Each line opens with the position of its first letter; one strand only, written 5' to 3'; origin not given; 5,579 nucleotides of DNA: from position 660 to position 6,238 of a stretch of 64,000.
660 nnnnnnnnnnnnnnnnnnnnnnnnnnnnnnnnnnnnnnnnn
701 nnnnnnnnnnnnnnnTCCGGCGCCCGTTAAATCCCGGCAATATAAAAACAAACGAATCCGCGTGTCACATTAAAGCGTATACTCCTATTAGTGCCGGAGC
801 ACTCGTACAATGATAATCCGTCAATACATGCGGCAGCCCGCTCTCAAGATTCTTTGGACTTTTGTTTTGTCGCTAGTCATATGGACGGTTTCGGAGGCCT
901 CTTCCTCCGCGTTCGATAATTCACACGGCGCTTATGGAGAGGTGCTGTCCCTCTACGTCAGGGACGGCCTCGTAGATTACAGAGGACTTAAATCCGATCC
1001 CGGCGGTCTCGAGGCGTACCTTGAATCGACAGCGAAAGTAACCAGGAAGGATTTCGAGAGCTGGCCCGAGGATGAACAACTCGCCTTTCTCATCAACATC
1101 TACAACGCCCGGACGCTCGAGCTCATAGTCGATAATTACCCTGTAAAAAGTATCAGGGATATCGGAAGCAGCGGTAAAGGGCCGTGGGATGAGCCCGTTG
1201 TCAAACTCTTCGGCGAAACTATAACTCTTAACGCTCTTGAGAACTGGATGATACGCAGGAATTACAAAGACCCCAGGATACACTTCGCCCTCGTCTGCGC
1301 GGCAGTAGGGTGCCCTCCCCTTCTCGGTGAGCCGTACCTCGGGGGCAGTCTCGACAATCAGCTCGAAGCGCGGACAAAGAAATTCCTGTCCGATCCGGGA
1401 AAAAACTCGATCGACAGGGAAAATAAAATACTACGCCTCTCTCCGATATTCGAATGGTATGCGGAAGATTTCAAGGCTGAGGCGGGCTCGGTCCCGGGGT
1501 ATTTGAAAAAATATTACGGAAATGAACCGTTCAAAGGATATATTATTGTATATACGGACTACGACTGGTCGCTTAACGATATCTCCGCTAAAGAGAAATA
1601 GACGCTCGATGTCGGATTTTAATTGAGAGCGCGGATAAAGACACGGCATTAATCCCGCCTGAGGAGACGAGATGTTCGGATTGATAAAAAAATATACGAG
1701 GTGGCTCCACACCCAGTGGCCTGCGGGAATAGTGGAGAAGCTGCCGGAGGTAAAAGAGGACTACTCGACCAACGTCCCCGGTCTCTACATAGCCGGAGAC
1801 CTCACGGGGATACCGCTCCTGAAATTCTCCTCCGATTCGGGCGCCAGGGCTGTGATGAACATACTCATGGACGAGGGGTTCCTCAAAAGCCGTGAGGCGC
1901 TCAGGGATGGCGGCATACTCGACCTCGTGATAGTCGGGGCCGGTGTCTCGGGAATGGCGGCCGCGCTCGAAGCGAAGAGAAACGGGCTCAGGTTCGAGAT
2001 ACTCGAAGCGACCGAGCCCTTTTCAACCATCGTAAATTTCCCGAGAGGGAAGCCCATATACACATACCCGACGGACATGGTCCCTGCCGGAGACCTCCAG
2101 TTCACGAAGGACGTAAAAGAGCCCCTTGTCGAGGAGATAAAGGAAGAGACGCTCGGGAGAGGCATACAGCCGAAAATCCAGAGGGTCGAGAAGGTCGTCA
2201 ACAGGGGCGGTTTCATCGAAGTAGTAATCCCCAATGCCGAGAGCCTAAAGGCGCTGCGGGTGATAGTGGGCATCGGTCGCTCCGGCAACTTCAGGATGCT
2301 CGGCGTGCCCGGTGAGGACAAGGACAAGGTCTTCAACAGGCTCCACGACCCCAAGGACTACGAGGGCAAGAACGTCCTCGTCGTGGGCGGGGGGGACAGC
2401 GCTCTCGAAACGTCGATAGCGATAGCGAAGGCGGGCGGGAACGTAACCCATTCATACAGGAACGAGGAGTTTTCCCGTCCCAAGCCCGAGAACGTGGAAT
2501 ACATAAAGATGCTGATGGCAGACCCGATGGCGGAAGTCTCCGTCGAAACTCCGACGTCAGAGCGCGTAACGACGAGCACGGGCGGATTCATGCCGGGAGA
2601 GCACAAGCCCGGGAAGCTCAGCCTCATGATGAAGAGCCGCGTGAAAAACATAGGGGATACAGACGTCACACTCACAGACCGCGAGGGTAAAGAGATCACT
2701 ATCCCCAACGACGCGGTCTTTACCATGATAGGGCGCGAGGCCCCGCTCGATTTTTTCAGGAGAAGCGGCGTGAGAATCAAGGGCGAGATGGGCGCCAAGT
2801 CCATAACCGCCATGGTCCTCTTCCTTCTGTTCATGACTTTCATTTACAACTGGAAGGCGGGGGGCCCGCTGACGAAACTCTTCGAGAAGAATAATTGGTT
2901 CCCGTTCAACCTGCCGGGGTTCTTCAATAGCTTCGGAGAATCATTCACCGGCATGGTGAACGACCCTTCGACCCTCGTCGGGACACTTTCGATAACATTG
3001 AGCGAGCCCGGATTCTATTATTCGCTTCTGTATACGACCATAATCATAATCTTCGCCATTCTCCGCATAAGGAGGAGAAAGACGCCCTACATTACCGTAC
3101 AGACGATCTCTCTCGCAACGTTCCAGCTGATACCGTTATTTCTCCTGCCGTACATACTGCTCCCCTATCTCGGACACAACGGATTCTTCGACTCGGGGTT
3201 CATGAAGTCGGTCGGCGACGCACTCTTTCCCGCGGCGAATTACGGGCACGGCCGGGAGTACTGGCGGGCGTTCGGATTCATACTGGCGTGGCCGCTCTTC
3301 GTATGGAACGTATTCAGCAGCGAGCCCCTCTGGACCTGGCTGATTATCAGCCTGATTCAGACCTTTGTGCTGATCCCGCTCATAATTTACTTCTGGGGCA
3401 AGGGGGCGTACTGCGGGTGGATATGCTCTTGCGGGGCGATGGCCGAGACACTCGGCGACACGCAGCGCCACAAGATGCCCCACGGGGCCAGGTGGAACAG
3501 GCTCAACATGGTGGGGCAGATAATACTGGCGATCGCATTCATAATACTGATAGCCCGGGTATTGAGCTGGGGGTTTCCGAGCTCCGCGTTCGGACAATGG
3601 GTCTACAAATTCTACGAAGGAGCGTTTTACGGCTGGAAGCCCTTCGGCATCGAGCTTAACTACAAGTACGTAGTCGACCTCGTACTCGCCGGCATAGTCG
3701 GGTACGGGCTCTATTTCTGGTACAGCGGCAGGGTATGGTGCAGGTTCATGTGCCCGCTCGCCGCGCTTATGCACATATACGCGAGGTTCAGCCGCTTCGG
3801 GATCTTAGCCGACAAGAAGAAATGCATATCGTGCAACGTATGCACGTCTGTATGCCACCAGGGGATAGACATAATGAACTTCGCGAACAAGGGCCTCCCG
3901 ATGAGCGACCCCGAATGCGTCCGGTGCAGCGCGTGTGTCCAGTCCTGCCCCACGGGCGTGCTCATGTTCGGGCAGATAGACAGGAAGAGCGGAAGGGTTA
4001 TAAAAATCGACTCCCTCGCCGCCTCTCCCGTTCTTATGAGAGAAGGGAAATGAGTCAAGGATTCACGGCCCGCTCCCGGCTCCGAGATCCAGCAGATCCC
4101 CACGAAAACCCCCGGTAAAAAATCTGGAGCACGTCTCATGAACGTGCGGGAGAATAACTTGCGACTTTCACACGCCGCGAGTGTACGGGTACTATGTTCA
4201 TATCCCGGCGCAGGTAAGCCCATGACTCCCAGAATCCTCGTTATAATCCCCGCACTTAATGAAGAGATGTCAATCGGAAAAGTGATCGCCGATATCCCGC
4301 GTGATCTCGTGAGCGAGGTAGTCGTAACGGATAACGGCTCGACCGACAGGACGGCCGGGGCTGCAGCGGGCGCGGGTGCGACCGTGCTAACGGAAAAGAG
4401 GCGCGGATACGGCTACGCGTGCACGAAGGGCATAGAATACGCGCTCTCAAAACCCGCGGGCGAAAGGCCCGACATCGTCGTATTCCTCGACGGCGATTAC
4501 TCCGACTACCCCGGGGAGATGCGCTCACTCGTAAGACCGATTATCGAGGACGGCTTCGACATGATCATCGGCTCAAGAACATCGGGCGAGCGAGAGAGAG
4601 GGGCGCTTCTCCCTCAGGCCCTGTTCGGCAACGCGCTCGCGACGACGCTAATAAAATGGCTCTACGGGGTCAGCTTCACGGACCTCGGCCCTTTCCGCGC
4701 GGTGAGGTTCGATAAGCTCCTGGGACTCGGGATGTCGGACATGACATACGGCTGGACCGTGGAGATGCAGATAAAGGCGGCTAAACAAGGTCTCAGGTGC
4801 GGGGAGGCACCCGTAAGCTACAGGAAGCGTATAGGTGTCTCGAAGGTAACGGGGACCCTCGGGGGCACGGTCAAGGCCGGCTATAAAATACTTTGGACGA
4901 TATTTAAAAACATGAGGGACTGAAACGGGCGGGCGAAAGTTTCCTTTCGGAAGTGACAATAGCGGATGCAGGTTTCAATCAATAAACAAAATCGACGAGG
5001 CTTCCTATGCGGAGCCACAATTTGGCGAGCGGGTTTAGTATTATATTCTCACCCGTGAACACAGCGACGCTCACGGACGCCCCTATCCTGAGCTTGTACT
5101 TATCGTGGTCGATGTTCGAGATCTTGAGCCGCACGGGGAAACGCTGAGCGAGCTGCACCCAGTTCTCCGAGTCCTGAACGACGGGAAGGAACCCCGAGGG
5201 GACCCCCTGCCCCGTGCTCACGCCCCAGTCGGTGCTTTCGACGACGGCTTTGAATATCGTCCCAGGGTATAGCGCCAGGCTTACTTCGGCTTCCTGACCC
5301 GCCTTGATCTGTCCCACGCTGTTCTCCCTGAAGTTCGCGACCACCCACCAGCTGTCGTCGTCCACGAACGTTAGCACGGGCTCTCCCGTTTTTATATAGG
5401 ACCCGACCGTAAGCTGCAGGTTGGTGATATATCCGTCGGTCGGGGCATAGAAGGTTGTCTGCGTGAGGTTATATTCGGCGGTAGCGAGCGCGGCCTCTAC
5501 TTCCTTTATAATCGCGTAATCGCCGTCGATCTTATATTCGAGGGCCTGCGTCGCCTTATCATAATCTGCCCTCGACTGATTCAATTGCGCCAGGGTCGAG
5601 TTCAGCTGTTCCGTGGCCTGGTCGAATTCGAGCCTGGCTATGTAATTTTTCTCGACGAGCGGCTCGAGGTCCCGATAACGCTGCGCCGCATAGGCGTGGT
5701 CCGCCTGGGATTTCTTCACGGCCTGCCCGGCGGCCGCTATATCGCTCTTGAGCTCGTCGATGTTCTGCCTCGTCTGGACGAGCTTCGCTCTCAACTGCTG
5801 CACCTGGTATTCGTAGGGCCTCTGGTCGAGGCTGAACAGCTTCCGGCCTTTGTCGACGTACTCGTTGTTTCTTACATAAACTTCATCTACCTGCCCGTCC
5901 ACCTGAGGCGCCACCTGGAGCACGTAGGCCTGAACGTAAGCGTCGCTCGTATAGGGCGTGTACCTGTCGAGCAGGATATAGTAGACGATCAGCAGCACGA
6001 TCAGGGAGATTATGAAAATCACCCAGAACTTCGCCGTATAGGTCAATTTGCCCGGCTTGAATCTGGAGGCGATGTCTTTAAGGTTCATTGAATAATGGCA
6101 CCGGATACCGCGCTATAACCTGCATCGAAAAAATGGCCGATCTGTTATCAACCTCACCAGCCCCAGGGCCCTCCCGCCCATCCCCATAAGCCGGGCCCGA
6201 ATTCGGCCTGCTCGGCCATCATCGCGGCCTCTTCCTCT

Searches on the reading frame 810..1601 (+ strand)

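Call 91: search_protein_families(library=pfam, proteins=[window:810-1601:+], max_evalue=0.00001)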
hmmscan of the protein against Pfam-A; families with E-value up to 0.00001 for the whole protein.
window:810-1601:+ (263 aa): 1 family
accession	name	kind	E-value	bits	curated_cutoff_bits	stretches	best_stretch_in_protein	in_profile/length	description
PF04784.19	DUF547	-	4.5e-23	82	27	1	83-193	2-125/125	Protein of unknown function, DUF547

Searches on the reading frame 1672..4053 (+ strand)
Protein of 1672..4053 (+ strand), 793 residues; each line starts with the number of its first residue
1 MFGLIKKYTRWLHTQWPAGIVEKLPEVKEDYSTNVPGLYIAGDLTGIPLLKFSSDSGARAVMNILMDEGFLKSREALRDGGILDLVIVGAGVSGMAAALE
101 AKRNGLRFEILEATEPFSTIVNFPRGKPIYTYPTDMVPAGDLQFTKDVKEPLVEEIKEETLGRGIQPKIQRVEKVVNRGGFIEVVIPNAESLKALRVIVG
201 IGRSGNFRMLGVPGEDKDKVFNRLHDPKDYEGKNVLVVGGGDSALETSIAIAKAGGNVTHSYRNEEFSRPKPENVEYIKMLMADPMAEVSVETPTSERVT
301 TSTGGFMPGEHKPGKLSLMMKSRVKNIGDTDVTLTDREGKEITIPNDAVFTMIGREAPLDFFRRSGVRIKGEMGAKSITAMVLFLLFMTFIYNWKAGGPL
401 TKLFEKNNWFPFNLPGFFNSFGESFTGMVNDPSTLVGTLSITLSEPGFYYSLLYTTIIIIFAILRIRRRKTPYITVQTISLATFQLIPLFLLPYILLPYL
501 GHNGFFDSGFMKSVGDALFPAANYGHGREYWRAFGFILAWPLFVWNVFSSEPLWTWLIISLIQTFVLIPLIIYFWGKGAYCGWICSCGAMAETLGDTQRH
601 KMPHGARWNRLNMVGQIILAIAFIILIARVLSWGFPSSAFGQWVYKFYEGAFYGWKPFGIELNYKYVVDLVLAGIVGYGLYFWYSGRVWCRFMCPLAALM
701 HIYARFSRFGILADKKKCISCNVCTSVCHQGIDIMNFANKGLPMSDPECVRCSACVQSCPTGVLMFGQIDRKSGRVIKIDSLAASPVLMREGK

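Call 91: search_protein_families(library=pfam, proteins=[window:1672-4053:+], max_evalue=0.00001)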
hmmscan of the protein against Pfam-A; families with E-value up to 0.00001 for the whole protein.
window:1672-4053:+ (793 aa): 9 families
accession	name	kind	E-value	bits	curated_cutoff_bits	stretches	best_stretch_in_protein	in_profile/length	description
PF13738.12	Pyr_redox_3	-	6e-29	101.7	30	1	86-369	1-281/305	Pyridine nucleotide-disulphide oxidoreductase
PF07992.20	Pyr_redox_2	-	1.2e-19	71.3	26.1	1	84-369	2-251/291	Pyridine nucleotide-disulphide oxidoreductase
PF12801.12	Fer4_5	-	2.1e-09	37.6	22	1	564-596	8-39/48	4Fe-4S binding domain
PF00890.30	FAD_binding_2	-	1.7e-07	31.2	20.4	0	84-118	1-35/414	FAD binding domain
PF13237.11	Fer4_10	-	1.8e-07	31.4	25.5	1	712-760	3-53/53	4Fe-4S dicluster domain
PF14697.11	Fer4_21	-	5.2e-07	30.1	35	1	714-761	4-53/59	4Fe-4S dicluster domain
PF12838.12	Fer4_7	-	1.1e-06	29.4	27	0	717-763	1-52/52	4Fe-4S dicluster domain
PF00070.33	Pyr_redox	-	1.4e-06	29.1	22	0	234-300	1-64/82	Pyridine nucleotide-disulphide oxidoreductase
PF13187.11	Fer4_9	-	7.2e-06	26.4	27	0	717-763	1-51/52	4Fe-4S dicluster domain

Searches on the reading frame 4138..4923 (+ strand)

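Call 91: search_protein_families(library=pfam, proteins=[window:4138-4923:+], max_evalue=0.00001)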
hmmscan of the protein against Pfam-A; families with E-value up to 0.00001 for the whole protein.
window:4138-4923:+ (261 aa): 1 family
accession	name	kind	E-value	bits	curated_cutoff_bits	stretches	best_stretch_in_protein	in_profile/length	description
PF00535.33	Glycos_transf_2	-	1.8e-18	67.5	23.3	1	35-193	2-163/168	Glycosyl transferase family 2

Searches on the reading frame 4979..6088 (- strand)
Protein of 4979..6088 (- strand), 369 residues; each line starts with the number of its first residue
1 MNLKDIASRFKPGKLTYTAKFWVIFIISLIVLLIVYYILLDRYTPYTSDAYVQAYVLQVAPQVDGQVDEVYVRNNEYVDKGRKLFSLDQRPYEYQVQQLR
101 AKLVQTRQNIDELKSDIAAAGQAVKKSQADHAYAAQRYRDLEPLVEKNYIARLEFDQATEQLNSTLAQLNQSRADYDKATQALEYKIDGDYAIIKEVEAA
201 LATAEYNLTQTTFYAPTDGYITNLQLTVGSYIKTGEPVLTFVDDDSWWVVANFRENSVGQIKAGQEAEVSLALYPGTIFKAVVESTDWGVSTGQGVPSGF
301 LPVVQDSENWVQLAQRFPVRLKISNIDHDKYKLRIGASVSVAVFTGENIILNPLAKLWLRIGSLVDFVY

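Call 91: search_protein_families(library=pfam, proteins=[window:4979-6088:-], max_evalue=0.00001)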
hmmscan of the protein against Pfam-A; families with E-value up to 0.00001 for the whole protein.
window:4979-6088:- (369 aa): 4 families
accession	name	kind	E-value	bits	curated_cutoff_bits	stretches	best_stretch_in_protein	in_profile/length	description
PF16576.10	HlyD_D23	-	3.8e-19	69.3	30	1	55-284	18-182/214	Barrel-sandwich domain of CusB or HlyD membrane-fusion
PF13437.12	HlyD_3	-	1.3e-12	48.8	22.2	1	213-284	2-74/106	HlyD family secretion protein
PF13533.13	Biotin_lipoyl_2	-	5.7e-08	32.8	29.8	0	58-88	2-32/32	Biotin-lipoyl like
PF00529.27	CusB_dom_1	-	9.1e-07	29.5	26.5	1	73-345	12-89/89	Cation efflux system protein CusB domain 1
